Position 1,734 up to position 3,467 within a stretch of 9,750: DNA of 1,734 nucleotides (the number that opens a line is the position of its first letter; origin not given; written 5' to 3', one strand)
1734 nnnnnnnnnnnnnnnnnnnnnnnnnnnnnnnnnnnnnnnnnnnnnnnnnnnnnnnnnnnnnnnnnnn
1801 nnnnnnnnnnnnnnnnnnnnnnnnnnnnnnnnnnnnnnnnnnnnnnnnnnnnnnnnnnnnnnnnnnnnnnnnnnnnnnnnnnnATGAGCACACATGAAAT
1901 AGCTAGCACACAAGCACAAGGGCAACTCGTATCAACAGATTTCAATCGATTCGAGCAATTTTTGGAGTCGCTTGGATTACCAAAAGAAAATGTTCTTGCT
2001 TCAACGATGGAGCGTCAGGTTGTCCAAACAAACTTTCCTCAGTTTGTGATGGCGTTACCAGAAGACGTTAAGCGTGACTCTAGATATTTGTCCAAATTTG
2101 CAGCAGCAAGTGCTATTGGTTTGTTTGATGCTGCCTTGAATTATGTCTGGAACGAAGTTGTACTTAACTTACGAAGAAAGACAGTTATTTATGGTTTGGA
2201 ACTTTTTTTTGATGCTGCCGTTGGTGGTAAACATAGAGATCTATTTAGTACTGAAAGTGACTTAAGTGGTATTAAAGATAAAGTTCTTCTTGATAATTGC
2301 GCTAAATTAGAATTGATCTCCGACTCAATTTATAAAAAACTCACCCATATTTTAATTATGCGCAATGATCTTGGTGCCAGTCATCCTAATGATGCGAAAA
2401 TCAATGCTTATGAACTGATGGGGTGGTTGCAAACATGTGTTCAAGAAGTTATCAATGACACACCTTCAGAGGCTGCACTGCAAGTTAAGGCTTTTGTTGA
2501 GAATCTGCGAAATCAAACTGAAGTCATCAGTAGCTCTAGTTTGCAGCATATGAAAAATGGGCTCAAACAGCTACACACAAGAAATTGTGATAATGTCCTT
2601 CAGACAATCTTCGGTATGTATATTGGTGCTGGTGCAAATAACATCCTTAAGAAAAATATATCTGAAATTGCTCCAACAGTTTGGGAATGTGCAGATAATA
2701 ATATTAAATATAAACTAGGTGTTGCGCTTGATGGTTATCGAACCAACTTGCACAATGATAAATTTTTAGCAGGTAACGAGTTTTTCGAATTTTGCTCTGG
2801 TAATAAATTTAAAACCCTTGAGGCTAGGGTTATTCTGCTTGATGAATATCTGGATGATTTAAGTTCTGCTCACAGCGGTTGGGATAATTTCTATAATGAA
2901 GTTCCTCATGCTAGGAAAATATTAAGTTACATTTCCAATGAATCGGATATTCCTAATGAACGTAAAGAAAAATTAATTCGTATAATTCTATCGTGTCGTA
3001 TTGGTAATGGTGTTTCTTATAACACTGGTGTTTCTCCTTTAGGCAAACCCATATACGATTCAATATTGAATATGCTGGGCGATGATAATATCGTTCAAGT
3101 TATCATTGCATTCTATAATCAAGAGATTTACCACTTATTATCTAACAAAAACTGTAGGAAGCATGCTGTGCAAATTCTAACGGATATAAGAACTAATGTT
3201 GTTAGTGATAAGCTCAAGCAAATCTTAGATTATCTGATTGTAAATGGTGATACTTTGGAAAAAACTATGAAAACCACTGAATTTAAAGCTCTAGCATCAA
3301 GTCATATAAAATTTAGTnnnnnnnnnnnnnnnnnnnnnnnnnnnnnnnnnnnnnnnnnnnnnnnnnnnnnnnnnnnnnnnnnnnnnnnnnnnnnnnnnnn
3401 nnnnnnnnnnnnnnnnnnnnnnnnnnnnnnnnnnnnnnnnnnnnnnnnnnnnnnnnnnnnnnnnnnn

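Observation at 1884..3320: AT-rich 478-aa cargo gene between tail gene D and ogr: candidate undescribed single-gene anti-phage system with an HEPN-like motif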

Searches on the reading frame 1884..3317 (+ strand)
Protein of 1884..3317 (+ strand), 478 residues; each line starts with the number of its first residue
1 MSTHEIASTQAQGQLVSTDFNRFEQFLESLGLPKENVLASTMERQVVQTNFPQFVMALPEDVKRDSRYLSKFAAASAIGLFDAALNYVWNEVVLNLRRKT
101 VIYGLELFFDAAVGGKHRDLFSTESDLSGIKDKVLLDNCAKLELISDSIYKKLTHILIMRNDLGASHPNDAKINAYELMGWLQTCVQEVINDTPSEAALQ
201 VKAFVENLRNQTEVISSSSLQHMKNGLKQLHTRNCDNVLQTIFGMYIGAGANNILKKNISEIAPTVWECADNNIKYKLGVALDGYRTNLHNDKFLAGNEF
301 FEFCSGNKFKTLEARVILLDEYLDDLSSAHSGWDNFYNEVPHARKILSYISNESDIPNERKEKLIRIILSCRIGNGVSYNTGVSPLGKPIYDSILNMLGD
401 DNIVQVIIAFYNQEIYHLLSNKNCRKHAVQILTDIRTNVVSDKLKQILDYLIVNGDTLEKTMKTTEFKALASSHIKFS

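Call 3: search_protein_families(library=pfam, proteins=[window:1884-3317:+], max_evalue=1)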
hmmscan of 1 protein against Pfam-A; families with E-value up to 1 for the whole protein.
window:1884-3317:+ (478 aa): 3 families
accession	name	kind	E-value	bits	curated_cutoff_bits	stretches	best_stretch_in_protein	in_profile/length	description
PF10157.14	BORCS6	-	0.058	14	35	1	196-246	18-67/101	BLOC-1-related complex sub-unit 6 C-terminal helix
PF18534.6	HBD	-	0.069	13.8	32.9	1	317-366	5-55/84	Helical bundle domain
PF02024.20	Leptin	-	0.17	12.1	25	0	175-224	49-98/145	Leptin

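Call 4: search_protein_families(library=padloc, proteins=[window:1884-3317:+], max_evalue=1)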
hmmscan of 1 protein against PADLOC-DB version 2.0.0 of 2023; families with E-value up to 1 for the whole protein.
window:1884-3317:+ (478 aa): 1 family
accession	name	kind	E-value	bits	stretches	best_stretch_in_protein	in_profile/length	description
PDLC04353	PDC-M04A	-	0.0082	13.5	1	409-473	105-166/232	-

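Call 5: search_protein_families(library=ncbifam, proteins=[window:1884-3317:+], max_evalue=1)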
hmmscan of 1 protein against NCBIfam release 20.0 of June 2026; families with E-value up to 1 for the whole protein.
window:1884-3317:+ (478 aa): 1 family
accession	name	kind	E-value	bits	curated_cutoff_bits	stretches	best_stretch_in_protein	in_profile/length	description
NF033601.2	Sta_opine_CntL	equivalog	0.043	13.1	350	1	200-275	173-245/255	staphylopine biosynthesis enzyme CntL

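Call 6: search_protein_families(library=phrogs, proteins=[window:1884-3317:+], max_evalue=1)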
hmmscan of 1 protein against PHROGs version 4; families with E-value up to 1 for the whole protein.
window:1884-3317:+ (478 aa): 1 family
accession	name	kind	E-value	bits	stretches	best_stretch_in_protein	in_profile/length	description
phrog_27609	-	unknown function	2e-200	667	1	42-461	1-418/418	-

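Call 8: search_dna_similar(query=window:1884-3317:+, collection=phages, mode=protein, max_rows=30)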
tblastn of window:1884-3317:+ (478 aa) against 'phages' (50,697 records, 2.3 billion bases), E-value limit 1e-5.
No match.

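Call 9: find_homologous_proteins(query=window:1884-3317:+, max_evalue=0.001)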
Query window:1884-3317:+ (478 aa): 892 proteins with E <= 0.001 among 8000 candidates; the best 120 are listed.
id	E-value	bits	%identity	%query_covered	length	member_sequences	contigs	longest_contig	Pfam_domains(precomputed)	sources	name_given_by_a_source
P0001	0.0e+0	1068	100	100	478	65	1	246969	-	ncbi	ncbi:hypothetical protein ACUXXQ_000281 [Escherichia coli]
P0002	6.0e-288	973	90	100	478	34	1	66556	-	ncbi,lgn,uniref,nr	ncbi:hypothetical protein [Vibrio sp. Hep-1b-8]|uniref:hypothetical protein n=1 Tax=Vibrio sp. Hep-1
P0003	1.4e-287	972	90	100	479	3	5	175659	-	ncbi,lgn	-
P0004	2.3e-279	945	86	100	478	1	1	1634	-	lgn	-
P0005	1.9e-277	938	86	100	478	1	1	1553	-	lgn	-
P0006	1.7e-274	929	85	100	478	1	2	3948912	-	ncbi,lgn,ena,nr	nr:hypothetical protein [uncultured Tolumonas sp.]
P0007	1.9e-273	925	86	100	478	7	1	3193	-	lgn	-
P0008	9.0e-246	834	100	78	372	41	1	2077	-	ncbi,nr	ncbi:TPA: hypothetical protein HL365_23260, partial [Escherichia coli]|nr:hypothetical protein [Esch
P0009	1.3e-245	834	77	100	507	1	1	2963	-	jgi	-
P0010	1.2e-243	827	74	100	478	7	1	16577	-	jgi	jgi:hypothetical protein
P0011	1.3e-241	820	74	100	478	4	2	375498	-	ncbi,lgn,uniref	ncbi:hypothetical protein [Pseudomonas defluvii]|uniref:hypothetical protein n=1 Tax=Pseudomonas def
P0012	1.2e-231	788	72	99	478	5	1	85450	-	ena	-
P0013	1.7e-221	754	68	100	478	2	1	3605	-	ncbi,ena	-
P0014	2.8e-219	747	68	100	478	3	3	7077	-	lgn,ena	-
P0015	3.5e-214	730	66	100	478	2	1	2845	-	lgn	-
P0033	2.6e-175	602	53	100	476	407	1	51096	-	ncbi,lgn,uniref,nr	ncbi:hypothetical protein ACYA6L_24660 [Klebsiella pneumoniae]|uniref:hypothetical protein n=1 Tax=K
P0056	2.4e-172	592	53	97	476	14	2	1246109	-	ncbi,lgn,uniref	ncbi:hypothetical protein ACK36I_02260 [Aeromonas veronii]|uniref:hypothetical protein n=1 Tax=Aerom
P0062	9.1e-172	590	53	98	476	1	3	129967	-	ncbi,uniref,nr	ncbi:hypothetical protein H0I68_14445 [Yersinia kristensenii]|uniref:hypothetical protein n=1 Tax=Ye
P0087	8.9e-167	574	51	99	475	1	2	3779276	-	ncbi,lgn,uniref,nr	ncbi:hypothetical protein KFZ76_07015 [Methylovulum psychrotolerans]|uniref:hypothetical protein n=1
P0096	3.9e-165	568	53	96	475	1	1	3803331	-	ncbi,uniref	ncbi:hypothetical protein ACES2J_17165 [Bdellovibrio bacteriovorus]|uniref:hypothetical protein n=1 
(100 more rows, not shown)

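Call 10: search_solved_structures(query=window:1884-3317:+, max_evalue=10)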
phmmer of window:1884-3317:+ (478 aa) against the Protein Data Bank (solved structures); distinct sequences matched with E-value up to 10: 0.

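Call 24: predict_structure(alignment_id=A1)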
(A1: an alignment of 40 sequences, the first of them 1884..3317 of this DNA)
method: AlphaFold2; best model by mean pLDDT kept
length: 478 residues; sequences in the alignment: 40
mean_pLDDT: 78.8   pTM: 0.52
mean pLDDT of the five models: 78.8, 76.6, 72.4, 70.5, 70.1
residues with pLDDT >= 90: 134; 70-90: 237; 50-70: 80; < 50: 27
segments of 3 or more residues with pLDDT < 50: 1-21, 165-170
pLDDT, mean of each block of 10 residues (from residue 1): 32 34 57 58 81 81 72 75 76 73 66 62 65 69 73 77 55 75 74 63 79 83 81 84 86 86 91 90 86 89 87 84 91 78 88 85 93 85 87 93 94 90 94 94 95 93 92 87
secondary structure, 60 per line:
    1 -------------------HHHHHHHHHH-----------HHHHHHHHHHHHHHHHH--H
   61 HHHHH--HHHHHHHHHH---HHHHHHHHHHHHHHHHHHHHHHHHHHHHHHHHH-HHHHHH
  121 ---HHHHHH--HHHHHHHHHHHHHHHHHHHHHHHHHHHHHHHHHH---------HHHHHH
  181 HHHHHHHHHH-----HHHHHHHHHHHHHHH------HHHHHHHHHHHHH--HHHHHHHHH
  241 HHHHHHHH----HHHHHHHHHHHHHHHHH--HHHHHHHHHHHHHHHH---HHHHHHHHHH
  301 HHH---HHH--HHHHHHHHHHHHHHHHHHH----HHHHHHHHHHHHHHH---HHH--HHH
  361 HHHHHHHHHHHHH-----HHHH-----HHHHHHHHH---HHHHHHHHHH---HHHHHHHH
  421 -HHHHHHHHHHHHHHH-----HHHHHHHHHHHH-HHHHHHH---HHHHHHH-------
elements in order: H20-29 H41-57 H60-65 H68-77 H81-113 H115-120 H124-129 H132-165 H175-190 H196-210 H217-229 H232-248 H253-269 H272-287 H291-303 H312-330 H335-349 H358-373 H379-382 H388-396 H400-409 H413-420 H422-436 H442-453 H455-461 H465-471

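Call 38: search_protein_families(library=pfam, alignment_id=A1, max_evalue=10)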
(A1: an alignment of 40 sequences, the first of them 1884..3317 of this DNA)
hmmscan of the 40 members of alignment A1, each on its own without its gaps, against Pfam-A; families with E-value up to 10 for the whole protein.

A. member 1, window:1884-3317:+ (478 aa): 3 families
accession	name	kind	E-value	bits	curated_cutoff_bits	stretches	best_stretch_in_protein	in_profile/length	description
PF10157.14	BORCS6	-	0.058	14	35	1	196-246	18-67/101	BLOC-1-related complex sub-unit 6 C-terminal helix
PF18534.6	HBD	-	0.069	13.8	32.9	1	317-366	5-55/84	Helical bundle domain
PF02024.20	Leptin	-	0.17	12.1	25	1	175-224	49-98/145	Leptin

B. families by the number of members that match (of 40 scanned): 25 families
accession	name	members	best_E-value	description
PF17190.9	RecG_N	6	0.056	RecG N-terminal helical domain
PF08716.15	CoV_NSP7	6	0.065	Coronavirus replicase NSP7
PF20291.3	MC5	5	0.016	ABC-three component (ABC-3C) system Middle Component 5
PF15923.10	DUF4745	4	0.049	Domain of unknown function (DUF4745)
PF16805.11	Trans_coact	3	0.064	Phage late-transcription coactivator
PF21672.2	COMM_HN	3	0.065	COMMD2-7/10, HN domain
PF08700.17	VPS51_Exo84_N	2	0.039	Vps51/EXO84/COG1 N-terminal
PF02024.20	Leptin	2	0.17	Leptin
PF09182.16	PuR_N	1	0.001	Bacterial purine repressor, N-terminal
PF13643.11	DUF4145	1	0.0025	Domain of unknown function (DUF4145)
PF22457.1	PpPFK_gamma-like_C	1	0.041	ATP-dependent 6-phosphofructokinase subunit gamma, C-terminal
PF11516.14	DUF3220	1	0.048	Protein of unknown function (DUF3220)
PF07892.16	DUF1667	1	0.05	Protein of unknown function (DUF1667)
PF24066.1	Hisat_C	1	0.052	Histidine N-acetyltransferase, C-terminal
PF10157.14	BORCS6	1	0.058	BLOC-1-related complex sub-unit 6 C-terminal helix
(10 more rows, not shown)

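Call 39: search_solved_structures(query=A1, max_evalue=10)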
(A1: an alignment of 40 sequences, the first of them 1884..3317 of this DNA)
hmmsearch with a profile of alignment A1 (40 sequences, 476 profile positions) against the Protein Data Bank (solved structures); distinct sequences matched with E-value up to 10: 8.
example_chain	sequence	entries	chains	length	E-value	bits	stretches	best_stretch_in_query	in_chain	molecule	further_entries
2dik_A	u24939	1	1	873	1.5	10.6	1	215-302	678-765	PROTEIN (PYRUVATE PHOSPHATE DIKINASE)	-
1dik_A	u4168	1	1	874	1.5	10.6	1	215-302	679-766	PYRUVATE PHOSPHATE DIKINASE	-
1ggo_A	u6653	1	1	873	1.5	10.6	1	215-302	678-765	PROTEIN (PYRUVATE, PHOSPHATE DIKINASE)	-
1kbl_A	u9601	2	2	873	1.5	10.6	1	215-302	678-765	PYRUVATE PHOSPHATE DIKINASE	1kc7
1jde_A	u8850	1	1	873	1.5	10.6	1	215-302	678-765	PYRUVATE, PHOSPHATE DIKINASE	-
9pzl_A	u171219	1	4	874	1.5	10.6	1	215-302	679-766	Pyruvate, phosphate dikinase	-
2r82_A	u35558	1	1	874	1.6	10.5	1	215-302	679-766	Pyruvate, phosphate dikinase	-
9drq_A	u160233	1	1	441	3.1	9.5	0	195-249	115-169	Fusion glycoprotein F0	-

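Call 42: find_encoding_contigs(protein=P0033, flank=8000, max_places=4)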
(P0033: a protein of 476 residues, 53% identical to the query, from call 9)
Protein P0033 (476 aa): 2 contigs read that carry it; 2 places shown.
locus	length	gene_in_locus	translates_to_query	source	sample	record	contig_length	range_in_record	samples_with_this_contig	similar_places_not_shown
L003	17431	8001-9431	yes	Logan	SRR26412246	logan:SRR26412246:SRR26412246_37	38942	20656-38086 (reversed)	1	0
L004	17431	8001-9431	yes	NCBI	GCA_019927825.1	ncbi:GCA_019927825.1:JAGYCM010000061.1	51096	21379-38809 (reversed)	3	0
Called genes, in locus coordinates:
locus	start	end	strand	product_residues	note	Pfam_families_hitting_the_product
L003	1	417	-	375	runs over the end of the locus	PF09003:Arm-DNA-bind_1, PF00589:Phage_integrase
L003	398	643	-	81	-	PF07825:Exc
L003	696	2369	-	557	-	PF06630:Exonuc_VIII, PF16473:Rv2179c-like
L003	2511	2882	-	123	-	PF02082:Rrf2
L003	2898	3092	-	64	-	PF07358:DUF1482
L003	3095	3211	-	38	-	-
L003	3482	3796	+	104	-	-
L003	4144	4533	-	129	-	PF01381:HTH_3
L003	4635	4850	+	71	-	PF14549:P22_Cro, PF15943:YdaS_toxin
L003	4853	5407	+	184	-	PF06254:YdaT_toxin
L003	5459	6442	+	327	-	PF17948:DnaT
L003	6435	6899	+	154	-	PF06992:Phage_lambda_P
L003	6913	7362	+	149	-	-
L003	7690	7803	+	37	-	-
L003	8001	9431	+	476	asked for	-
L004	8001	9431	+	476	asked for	-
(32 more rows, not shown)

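Call 43: find_encoding_contigs(protein=P0006, flank=8000, max_places=2)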
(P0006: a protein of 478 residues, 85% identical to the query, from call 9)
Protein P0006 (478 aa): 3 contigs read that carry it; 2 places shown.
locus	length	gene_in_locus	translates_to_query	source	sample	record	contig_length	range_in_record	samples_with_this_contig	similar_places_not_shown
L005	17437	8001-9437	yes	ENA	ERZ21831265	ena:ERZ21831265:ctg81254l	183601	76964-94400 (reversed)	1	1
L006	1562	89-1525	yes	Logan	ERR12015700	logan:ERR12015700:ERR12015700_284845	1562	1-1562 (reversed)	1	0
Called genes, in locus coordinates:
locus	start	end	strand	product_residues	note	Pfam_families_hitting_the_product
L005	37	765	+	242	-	PF10881:DUF2726, PF01396:Zn_ribbon_Top1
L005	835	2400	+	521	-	-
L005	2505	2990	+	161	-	-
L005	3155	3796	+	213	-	PF01810:LysE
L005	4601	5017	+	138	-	PF11948:DUF3465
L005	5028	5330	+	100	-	PF05901:Excalibur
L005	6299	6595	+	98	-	-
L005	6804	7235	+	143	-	-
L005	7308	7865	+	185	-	-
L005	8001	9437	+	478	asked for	-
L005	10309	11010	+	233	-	-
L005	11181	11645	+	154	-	PF25087:GMPPB_C (faint), PF00132:Hexapep, PF25084:LbH_EIF2B, PF00132:Hexapep (weak), PF14602:Hexapep_2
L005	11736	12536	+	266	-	-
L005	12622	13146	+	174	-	-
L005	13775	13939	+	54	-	PF10832:YhfG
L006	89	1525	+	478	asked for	-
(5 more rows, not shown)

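Call 44: find_encoding_contigs(protein=P0096, flank=8000, max_places=2)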
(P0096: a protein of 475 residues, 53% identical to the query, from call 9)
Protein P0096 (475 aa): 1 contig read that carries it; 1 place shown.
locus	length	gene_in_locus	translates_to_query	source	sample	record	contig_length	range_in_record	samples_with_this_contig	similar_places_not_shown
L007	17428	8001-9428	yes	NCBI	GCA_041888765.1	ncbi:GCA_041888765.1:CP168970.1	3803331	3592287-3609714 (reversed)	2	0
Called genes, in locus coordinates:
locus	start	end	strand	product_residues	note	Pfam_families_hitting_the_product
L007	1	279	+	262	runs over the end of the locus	-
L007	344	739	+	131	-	-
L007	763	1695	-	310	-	PF01636:APH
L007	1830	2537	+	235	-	PF01863:YgjP-like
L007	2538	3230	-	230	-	PF01569:PAP2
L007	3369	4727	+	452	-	-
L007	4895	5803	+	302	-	-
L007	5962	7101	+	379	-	PF14394:DUF4423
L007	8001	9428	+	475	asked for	-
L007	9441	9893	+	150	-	PF22398:DUF6978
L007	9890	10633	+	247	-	PF08861:DUF1828, PF08862:DUF1829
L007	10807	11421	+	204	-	PF06080:DUF938, PF08241:Methyltransf_11 (weak), PF08242:Methyltransf_12 (weak), PF13649:Methyltransf_25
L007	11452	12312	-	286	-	PF00892:EamA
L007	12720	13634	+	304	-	PF18928:DUF5677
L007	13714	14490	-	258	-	PF02678:Pirin, PF17954:Pirin_C_2 (weak)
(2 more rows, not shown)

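Call 46: find_encoding_contigs(protein=P0011, flank=8000, max_places=2)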
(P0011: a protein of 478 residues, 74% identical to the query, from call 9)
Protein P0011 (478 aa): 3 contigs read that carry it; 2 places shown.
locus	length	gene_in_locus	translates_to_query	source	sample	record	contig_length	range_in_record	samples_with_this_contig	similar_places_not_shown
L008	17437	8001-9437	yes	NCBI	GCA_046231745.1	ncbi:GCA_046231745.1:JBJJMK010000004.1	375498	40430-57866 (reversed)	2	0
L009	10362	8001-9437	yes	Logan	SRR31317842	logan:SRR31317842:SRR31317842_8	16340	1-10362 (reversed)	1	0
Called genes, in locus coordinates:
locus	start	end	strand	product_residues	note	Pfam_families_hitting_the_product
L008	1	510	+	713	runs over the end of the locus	PF22673:MCP-like_PDC_1, PF02743:dCache_1 (weak), PF00672:HAMP, PF06103:DUF948 (faint), PF00015:MCPsignal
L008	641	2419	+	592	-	PF00916:Sulfate_transp, PF01740:STAS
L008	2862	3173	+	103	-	PF11275:DUF3077 (weak), PF19619:DUF6124 (weak)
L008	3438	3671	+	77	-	-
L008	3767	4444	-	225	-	PF02525:Flavodoxin_2, PF03358:FMN_red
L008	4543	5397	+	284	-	PF00126:HTH_1, PF03466:LysR_substrate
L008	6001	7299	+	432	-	-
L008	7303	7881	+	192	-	-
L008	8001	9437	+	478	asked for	-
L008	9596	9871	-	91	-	-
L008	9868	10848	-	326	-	PF12835:Integrase_1 (weak)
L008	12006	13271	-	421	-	PF13679:Methyltransf_32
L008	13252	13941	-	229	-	PF00528:BPD_transp_1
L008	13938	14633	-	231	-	PF00528:BPD_transp_1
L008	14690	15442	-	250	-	PF00497:SBP_bac_3, PF10613:Lig_chan-Glu_bd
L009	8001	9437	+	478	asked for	-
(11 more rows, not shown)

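Call 47: find_encoding_contigs(protein=P0087, flank=8000, max_places=2)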
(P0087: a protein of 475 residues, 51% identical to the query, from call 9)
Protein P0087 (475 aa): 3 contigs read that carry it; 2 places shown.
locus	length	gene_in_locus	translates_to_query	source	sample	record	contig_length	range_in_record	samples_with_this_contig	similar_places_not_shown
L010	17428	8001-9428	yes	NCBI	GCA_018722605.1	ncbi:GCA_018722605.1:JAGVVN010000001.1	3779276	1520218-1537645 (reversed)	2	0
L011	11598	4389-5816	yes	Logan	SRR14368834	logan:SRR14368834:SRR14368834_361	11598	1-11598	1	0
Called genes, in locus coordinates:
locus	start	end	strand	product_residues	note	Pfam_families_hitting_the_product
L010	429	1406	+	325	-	PF10543:ORF6N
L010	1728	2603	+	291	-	PF01555:N6_N4_Mtase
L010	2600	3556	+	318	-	-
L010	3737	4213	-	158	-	-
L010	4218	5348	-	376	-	-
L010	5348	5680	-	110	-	-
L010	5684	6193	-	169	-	-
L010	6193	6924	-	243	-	-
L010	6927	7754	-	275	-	-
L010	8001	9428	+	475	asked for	-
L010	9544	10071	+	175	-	-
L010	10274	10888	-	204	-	PF10543:ORF6N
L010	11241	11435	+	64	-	PF21716:dnstrm_HI1420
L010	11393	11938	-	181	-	-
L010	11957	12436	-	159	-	-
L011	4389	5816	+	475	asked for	-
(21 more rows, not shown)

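Call 48: search_protein_representatives(alignment_id=A1)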
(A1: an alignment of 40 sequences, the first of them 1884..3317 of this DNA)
Query: 40 sequences, 476 profile positions. Proteins with E-value up to 0.001 (for the whole library): 732; up to 1e-10: 471; up to 1e-30: 188. The best 150 are listed.
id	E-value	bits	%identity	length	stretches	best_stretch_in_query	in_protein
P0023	3.0e-222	754.9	-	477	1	7-476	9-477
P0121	3.9e-189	645.7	-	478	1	14-476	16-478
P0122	2.9e-152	524.1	-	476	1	5-469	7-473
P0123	8.7e-152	522.5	-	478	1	10-469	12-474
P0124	3.5e-151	520.5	-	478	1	12-470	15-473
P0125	1.2e-149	515.4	-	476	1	12-470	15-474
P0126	1.8e-133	462.1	-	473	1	9-468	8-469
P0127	6.5e-133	460.3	-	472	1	3-468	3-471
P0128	5.8e-131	453.9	-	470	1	9-468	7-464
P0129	1.3e-126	439.5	-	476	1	1-472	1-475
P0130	1.7e-121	422.7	-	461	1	10-468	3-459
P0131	5.0e-119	414.5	-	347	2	175-476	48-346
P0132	6.0e-118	410.9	-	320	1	5-316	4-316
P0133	8.3e-116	403.9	-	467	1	15-468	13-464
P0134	1.0e-112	393.7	-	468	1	6-468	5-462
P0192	8.1e-65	235.7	-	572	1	25-468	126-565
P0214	3.7e-51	190.7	-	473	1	16-467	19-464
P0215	8.2e-51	189.6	-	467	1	22-459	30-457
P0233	3.3e-44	167.8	-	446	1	15-441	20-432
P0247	3.3e-41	157.9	-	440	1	13-436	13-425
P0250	1.3e-40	155.9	-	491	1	22-468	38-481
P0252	3.4e-40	154.6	-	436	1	17-434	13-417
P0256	3.5e-39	151.2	-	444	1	6-447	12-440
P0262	4.8e-38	147.5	-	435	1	13-438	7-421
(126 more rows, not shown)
